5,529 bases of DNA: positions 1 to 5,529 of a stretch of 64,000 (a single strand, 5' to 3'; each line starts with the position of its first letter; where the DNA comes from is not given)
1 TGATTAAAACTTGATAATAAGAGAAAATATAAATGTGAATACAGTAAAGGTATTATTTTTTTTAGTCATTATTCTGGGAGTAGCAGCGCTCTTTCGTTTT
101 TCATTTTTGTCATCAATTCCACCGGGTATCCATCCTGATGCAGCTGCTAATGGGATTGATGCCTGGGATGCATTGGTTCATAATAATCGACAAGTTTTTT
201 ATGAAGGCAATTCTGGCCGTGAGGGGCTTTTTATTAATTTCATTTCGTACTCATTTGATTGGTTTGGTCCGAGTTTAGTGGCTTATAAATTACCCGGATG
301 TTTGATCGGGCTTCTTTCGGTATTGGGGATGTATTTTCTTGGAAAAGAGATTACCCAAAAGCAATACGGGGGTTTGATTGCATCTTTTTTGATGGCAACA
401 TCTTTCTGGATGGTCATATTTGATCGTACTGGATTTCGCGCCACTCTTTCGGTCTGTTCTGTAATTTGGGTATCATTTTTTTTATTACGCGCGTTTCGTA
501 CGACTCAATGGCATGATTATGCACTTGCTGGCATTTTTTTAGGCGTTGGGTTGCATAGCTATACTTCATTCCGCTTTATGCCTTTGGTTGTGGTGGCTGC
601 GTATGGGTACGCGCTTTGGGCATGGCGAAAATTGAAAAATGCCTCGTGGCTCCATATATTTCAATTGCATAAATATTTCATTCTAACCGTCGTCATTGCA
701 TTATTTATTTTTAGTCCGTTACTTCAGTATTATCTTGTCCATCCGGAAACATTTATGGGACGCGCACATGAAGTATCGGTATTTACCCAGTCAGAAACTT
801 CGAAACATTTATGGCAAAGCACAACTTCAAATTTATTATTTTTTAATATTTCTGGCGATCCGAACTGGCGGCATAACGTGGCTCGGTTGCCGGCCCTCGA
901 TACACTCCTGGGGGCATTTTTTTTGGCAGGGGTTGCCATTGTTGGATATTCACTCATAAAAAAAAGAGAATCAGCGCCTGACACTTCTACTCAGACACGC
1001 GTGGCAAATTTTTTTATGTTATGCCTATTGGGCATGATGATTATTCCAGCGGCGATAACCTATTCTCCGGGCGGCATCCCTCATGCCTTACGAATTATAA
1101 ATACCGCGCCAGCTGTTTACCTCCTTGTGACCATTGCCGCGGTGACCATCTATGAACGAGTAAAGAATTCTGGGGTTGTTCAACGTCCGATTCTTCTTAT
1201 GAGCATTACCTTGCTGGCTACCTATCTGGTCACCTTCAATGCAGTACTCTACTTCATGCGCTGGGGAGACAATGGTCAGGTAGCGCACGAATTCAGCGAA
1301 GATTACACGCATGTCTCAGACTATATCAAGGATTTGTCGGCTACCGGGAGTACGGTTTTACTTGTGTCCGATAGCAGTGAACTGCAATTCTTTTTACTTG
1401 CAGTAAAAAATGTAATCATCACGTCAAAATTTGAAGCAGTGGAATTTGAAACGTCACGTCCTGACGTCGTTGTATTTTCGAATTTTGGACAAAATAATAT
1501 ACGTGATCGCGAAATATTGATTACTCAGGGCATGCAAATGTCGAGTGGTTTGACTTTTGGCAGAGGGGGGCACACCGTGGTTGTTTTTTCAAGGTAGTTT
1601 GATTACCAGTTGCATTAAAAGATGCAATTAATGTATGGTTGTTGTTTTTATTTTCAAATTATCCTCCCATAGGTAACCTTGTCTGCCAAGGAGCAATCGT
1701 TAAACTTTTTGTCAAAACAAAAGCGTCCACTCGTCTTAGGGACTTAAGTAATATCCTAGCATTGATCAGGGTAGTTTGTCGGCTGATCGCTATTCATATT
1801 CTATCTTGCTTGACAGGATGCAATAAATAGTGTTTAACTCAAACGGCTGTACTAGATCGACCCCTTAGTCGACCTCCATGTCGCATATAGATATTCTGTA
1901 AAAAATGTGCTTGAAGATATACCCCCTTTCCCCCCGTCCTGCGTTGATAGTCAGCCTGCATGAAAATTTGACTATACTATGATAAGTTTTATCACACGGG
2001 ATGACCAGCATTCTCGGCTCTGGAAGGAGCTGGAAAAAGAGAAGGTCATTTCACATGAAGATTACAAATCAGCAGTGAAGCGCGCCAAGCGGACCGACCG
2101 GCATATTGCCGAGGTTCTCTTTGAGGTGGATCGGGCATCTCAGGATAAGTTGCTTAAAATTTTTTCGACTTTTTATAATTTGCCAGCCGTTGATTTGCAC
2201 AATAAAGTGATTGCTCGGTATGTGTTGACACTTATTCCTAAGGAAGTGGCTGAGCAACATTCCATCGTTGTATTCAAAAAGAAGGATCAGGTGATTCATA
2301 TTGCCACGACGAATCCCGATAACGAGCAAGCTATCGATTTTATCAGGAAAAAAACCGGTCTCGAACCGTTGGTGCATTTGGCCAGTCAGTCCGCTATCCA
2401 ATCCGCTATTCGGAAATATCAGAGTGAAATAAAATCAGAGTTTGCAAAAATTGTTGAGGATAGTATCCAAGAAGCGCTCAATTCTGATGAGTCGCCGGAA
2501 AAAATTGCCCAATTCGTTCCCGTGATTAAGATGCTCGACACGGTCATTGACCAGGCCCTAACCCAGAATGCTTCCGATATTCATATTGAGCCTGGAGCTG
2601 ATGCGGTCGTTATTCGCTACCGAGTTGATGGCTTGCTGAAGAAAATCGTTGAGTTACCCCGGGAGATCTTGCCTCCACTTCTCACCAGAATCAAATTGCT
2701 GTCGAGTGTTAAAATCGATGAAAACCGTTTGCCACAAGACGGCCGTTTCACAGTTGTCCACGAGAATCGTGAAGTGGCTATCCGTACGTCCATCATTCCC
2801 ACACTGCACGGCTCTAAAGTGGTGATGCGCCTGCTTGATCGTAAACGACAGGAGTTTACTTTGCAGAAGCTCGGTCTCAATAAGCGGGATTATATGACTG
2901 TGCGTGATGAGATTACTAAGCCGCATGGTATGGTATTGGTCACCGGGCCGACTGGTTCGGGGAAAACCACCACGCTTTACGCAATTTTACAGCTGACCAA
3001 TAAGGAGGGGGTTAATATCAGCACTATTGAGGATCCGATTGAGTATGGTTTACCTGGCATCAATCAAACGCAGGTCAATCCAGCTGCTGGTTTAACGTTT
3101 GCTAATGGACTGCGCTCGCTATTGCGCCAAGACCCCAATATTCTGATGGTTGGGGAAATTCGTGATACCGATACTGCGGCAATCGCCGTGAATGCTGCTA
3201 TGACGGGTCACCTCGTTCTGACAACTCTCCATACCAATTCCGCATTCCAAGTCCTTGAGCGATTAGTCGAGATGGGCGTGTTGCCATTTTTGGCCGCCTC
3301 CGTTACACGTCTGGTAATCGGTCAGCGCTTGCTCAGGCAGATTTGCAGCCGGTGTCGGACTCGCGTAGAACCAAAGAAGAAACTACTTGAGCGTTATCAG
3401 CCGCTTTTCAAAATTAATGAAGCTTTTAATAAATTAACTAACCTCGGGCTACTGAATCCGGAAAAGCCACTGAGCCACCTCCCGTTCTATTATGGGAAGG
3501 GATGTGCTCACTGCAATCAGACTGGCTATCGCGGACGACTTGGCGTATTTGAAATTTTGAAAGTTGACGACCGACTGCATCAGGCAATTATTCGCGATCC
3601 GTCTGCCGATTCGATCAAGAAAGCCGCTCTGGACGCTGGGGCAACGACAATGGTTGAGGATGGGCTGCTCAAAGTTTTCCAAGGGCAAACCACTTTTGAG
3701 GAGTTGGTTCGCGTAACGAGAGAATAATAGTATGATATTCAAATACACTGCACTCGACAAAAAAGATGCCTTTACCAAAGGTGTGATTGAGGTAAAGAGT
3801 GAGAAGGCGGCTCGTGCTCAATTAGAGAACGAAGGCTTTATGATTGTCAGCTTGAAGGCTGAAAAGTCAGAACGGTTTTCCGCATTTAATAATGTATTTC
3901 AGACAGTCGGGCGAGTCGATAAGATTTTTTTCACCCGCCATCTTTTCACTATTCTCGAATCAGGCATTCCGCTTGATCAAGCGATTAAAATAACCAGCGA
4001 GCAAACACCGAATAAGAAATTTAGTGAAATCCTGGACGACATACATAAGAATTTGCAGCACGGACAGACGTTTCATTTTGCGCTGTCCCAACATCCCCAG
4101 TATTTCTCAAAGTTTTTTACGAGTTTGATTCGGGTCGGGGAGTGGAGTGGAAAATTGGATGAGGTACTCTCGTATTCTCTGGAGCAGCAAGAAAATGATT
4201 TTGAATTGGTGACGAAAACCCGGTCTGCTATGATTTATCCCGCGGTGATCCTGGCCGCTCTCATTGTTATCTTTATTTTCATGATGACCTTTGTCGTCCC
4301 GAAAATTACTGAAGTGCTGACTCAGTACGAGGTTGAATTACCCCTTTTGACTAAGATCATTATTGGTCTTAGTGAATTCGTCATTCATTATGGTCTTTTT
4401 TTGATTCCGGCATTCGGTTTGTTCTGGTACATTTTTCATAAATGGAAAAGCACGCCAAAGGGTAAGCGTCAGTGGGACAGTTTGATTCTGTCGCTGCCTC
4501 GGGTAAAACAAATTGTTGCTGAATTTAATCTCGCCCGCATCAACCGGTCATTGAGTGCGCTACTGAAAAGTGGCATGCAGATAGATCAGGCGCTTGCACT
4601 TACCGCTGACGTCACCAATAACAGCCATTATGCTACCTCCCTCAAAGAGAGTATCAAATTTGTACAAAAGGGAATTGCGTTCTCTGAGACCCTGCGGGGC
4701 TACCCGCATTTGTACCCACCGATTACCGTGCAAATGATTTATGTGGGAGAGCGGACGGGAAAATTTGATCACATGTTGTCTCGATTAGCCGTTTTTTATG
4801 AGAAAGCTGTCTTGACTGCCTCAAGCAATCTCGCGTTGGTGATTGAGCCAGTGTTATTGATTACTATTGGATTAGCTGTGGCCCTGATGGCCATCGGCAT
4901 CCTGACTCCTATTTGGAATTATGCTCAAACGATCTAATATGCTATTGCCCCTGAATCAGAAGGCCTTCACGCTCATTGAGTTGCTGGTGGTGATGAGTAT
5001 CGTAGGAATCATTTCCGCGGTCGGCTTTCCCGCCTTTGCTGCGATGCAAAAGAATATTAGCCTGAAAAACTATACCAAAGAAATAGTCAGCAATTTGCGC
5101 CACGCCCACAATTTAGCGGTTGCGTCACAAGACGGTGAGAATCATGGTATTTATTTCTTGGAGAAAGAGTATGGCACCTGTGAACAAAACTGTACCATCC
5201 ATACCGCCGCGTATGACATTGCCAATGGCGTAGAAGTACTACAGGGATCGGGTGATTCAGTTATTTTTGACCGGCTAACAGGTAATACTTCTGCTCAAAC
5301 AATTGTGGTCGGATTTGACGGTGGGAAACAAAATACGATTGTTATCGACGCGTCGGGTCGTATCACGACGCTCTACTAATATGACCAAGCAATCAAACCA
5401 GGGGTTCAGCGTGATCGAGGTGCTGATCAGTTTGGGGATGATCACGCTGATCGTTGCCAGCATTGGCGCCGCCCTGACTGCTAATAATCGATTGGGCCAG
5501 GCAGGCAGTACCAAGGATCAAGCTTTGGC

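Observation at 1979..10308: The type IV pilus operon ends in a giant PilX-like protein and secreted cysteine-rich proteins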

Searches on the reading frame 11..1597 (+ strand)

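Call 58: search_protein_families(library=pfam, proteins=[window:11-1597:+], max_evalue=0.00001)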
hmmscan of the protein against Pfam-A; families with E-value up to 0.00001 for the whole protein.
window:11-1597:+ (528 aa): 1 family
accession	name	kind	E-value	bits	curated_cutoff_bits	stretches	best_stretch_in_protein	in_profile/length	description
PF13231.12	PMT_2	-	1.8e-11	44.9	26.1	1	77-238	9-158/160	Dolichyl-phosphate-mannose-protein mannosyltransferase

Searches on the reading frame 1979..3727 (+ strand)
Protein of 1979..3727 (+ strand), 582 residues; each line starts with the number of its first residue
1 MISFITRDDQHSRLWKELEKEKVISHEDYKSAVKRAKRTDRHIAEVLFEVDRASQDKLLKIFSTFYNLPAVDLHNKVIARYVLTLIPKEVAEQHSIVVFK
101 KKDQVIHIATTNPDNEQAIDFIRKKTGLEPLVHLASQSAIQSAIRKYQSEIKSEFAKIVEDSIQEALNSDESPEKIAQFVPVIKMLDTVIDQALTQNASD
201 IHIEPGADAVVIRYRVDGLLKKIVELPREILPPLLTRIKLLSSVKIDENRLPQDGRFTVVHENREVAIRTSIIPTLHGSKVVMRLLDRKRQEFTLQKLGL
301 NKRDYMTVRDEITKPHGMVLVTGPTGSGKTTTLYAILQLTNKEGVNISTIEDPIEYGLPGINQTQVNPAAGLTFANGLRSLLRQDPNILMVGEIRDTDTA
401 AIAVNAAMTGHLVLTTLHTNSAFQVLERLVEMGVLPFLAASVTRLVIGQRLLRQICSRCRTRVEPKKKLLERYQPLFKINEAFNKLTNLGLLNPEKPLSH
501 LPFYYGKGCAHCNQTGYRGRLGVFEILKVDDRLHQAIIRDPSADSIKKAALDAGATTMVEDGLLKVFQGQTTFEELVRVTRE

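Call 3: search_protein_families(library=pfam, proteins=[window:1979-3727:+], max_evalue=0.1)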
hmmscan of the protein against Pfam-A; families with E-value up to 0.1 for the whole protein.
window:1979-3727:+ (582 aa): 23 families
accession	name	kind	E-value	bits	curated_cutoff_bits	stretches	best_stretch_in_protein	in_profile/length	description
PF00437.27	T2SSE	-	5.3e-124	414.1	24.9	1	179-578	5-370/370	Type II/IV secretion system protein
PF05157.20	MshEN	-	1.1e-16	61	23.1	1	66-152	1-88/90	MshEN domain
PF13604.12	AAA_30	-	0.00015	22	27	1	305-347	7-49/191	AAA domain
PF20720.3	nSTAND3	-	0.00034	20.8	27.2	1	311-352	12-53/155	Novel STAND NTPase 3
PF13555.12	AAA_29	-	0.00041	20.5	27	1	314-339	20-45/61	P-loop containing region of AAA domain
PF13191.12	AAA_16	-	0.00042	21.3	32.6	1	315-348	24-57/167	AAA ATPase domain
PF25199.1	nSTAND_NTPase5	-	0.00058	20.1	34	1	313-351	38-77/145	Novel STAND NTPase 5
PF13401.12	AAA_22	-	0.00093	19.9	27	1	315-346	4-33/130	AAA domain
PF13476.12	AAA_23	-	0.0015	19.7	27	1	316-340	19-43/201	AAA domain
PF13245.12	AAA_19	-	0.0021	18.6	25.1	1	315-344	10-39/134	AAA domain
PF00005.33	ABC_tran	-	0.0028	18.7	25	1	317-348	12-43/137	ABC transporter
PF02492.25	cobW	-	0.0037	17.3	20.7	1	319-351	3-34/180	CobW/HypB/UreG, nucleotide-binding domain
PF01580.24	FtsK_SpoIIIE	-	0.0047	16.8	24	1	298-337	22-60/221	FtsK/SpoIIIE family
PF12775.13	AAA_7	-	0.0076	16.2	25.8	1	306-350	23-67/181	P-loop containing dynein motor region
PF04851.21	ResIII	-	0.019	15.4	22.5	1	309-344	16-51/164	Type III restriction enzyme, res subunit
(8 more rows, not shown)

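Call 4: search_protein_families(library=ncbifam, proteins=[window:1979-3727:+], max_evalue=0.1)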
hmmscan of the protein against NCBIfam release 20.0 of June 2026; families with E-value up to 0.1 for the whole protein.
window:1979-3727:+ (582 aa): 33 families (the best 25 are shown)
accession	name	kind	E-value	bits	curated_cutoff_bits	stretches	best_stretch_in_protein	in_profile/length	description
TIGR02538.1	type_IV_pilB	equivalog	7.2e-159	530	675.65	1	14-581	2-563/564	type IV-A pilus assembly ATPase PilB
TIGR02533.1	type_II_gspE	equivalog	2.3e-153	511.4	630.25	1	85-580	3-486/486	type II secretion system ATPase GspE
NF007755.0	PRK10436.1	equivalog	2e-133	445.4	617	1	90-580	13-459/465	type II secretion system protein GspE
NF053534.1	T4PilAsmATPsTfpB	equivalog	5.4e-121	404.8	850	1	17-580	15-582/584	type IV pilus assembly ATPase TfpB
NF041000.1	ATPase_ComGA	equivalog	7.5e-73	244.8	300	1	188-453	2-266/267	competence type IV pilus ATPase ComGA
TIGR01420.1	pilT_fam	subfamily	1.4e-49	169.2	319.1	1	186-432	2-242/343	PilT/PilU family type 4a pilus ATPase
TIGR02525.1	plasmid_TraJ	equivalog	4.8e-25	88.3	368.3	1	295-432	132-272/372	plasmid transfer ATPase TraJ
TIGR02524.1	dot_icm_DotB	equivalog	5.2e-21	75.2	463.3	1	308-431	126-258/358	Dot/Icm type IV secretion system ATPase DotB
NF058587.1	archaellum_moto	equivalog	3.5e-16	59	550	1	318-430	277-394/527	archaellum flagellar ATPase motor FlaI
TIGR03819.1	heli_sec_ATPase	hypoth_equivalog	8.1e-13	48.3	373.15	1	215-440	79-308/340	TadA family conjugal transfer-associated ATPase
TIGR02782.1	TrbB_P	equivalog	5.1e-12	45.7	304.55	1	312-431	132-254/303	P-type conjugative transfer ATPase TrbB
TIGR02788.1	VirB11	equivalog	5.3e-12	45.4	249.95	1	318-434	146-267/308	P-type DNA transfer ATPase VirB11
NF010469.0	PRK13894.1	subfamily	6.2e-11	42.2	508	1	309-430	142-265/320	conjugal transfer ATPase TrbB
NF010407.0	PRK13833.1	subfamily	1.4e-10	41.1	499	1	302-432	131-262/323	conjugal transfer protein TrbB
NF053672.1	bindosome_BasE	exception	6.9e-10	38.3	1000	1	318-431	272-390/512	bindosome assembly system ATPase subunit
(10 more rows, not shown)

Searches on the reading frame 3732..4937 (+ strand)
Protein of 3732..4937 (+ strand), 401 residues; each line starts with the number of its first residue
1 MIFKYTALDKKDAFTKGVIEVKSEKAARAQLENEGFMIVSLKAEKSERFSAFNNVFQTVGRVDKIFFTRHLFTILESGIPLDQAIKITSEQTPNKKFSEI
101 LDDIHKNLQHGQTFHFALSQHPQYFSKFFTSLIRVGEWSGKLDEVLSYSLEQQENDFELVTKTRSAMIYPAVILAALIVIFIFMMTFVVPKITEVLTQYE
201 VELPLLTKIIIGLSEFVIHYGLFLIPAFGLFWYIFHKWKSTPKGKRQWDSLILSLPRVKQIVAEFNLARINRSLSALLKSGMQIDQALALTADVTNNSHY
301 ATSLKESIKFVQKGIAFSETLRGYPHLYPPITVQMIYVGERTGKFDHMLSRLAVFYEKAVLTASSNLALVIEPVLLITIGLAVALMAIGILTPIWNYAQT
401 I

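Call 3: search_protein_families(library=pfam, proteins=[window:3732-4937:+], max_evalue=0.1)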
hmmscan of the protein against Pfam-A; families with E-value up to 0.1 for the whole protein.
window:3732-4937:+ (401 aa): 1 family
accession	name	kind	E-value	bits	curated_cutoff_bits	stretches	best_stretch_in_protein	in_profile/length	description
PF00482.28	T2SSF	-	2.2e-55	186.4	25.2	2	67-190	1-125/125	Type II secretion system (T2SS), protein F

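Call 4: search_protein_families(library=ncbifam, proteins=[window:3732-4937:+], max_evalue=0.1)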
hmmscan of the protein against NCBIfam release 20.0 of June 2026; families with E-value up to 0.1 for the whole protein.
window:3732-4937:+ (401 aa): 7 families
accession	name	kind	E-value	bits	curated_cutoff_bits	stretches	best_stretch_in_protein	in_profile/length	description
TIGR02120.1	GspF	equivalog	3.3e-94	316.4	424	1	3-400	1-400/401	type II secretion system inner membrane protein GspF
NF052607.1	T4PiliAsmPilCThrm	equivalog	6.3e-77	259.3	700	1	2-396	3-399/406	type IV pilus assembly protein PilC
NF007861.0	PRK10573.1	equivalog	1.3e-70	238.5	401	1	2-398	6-395/401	protein transport protein HofC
NF052606.1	T4PiliAsmPilCMyx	equivalog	3.7e-66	223.7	700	1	3-401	22-418/419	type IV pilus assembly protein PilC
NF047826.1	T3SSXpsF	equivalog_domain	3e-55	187.7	650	1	2-400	3-403/405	type II secretion system protein XpsF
NF041012.2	T4P_ComGB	equivalog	3.4e-36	125.3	240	1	64-397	3-330/332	competence type IV pilus assembly protein ComGB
NF004412.0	PRK05759.1-3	equivalog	0.0044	16.9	156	1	172-198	32-58/185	F0F1 ATP synthase subunit B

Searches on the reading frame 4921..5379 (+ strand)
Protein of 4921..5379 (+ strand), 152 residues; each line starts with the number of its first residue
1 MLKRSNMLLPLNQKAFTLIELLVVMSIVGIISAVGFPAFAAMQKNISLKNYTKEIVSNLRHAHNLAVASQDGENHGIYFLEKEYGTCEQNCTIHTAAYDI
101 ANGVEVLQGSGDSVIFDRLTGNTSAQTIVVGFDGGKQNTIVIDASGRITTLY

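Call 3: search_protein_families(library=pfam, proteins=[window:4921-5379:+], max_evalue=0.1)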
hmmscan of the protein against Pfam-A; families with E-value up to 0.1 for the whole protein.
window:4921-5379:+ (152 aa): 2 families
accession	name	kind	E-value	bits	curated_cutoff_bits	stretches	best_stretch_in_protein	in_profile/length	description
PF07963.17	N_methyl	-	1.3e-08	34.5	21.2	1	12-34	3-25/27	Prokaryotic N-terminal methylation motif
PF14654.11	Epiglycanin_C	-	0.098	13.3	27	0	15-79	18-77/91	Mucin, cleavage site, TM and cytoplasmic tail region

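Call 4: search_protein_families(library=ncbifam, proteins=[window:4921-5379:+], max_evalue=0.1)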
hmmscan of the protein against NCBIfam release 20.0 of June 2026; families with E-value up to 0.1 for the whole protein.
window:4921-5379:+ (152 aa): 15 families
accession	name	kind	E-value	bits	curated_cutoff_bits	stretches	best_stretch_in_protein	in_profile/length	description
NF040982.1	ComGD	equivalog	2e-11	44.5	70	1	13-139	1-125/139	competence type IV pilus minor pilin ComGD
NF007862.0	PRK10574.1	equivalog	5.9e-09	36.2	138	1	12-109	3-96/145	prepilin peptidase-dependent pilin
NF007800.0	PRK10506.1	equivalog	2.5e-08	33.9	158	1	12-87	7-80/163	prepilin peptidase-dependent protein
TIGR02532.1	IV_pilin_GFxxxE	domain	6.7e-08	32.1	16.3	1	13-35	1-23/24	prepilin-type N-terminal cleavage/methylation domain-containing protein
TIGR01708.2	typeII_sec_gspH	equivalog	2.1e-07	31.1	80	1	13-85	1-71/169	type II secretion system minor pseudopilin GspH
TIGR02596.1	TIGR02596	subfamily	1.5e-06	28.4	70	1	16-68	1-53/196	Verru_Chthon cassette protein D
NF041013.1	T4P_ComGE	equivalog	1.6e-05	24.9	49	1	12-62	2-52/83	competence type IV pilus minor pilin ComGE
NF041775.1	typeIV_PilA_Myxo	equivalog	2.9e-05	24.2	400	1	13-45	10-42/214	type IV pilin protein PilA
NF047827.1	T3SSXpsH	equivalog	9.5e-05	22.2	160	1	16-77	3-64/145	type II secretion system protein XpsH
NF040999.1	pilin_ComGC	equivalog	0.00011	22.3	75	1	13-49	1-37/84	competence type IV pilus major pilin ComGC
TIGR01710.1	typeII_sec_gspG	equivalog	0.00019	21.5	88.85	1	14-63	1-49/134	type II secretion system major pseudopilin GspG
NF041002.1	pilin_ComGF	equivalog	0.0047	17.2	80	1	13-50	1-38/139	competence type IV pilus minor pilin ComGF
TIGR02599.1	TIGR02599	subfamily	0.01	15.1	256.5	1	15-47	1-33/361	Verru_Chthon cassette protein C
TIGR01707.1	gspI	equivalog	0.028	14.9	44.35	1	16-46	2-32/101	type II secretion system minor pseudopilin GspI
TIGR02318.1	phosphono_phnM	equivalog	0.049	12.5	390.55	1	41-128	201-288/376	phosphonate metabolism protein PhnM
